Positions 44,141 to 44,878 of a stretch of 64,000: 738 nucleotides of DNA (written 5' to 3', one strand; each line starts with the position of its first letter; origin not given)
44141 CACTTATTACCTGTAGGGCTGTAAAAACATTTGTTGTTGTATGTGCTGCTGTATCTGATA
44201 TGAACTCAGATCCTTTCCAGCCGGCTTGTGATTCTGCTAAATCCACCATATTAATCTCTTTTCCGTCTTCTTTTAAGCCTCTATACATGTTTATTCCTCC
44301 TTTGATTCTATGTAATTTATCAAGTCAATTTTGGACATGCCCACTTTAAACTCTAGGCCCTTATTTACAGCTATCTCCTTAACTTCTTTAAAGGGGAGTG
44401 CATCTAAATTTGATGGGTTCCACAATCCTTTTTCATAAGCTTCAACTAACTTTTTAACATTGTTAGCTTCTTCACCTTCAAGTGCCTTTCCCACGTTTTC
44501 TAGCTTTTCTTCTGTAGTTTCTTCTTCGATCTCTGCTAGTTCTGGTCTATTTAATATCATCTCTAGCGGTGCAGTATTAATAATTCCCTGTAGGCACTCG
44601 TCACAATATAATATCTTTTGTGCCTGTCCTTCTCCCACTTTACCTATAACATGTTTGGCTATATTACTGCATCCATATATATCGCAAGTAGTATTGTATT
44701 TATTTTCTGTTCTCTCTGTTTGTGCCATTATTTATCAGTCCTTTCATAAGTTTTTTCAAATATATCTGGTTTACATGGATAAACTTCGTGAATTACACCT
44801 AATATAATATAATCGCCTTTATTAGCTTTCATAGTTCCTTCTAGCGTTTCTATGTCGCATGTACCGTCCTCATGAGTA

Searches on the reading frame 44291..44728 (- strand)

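Call 13: search_protein_families(library=phrogs, proteins=[window:44291-44728:-], max_evalue=0.001)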
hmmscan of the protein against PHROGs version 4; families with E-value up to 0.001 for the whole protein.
window:44291-44728:- (145 aa): 1 family
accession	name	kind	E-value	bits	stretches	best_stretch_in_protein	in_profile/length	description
phrog_3281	-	DNA, RNA and nucleotide metabolism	0.00094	20.5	0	70-144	32-104/107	endonuclease VII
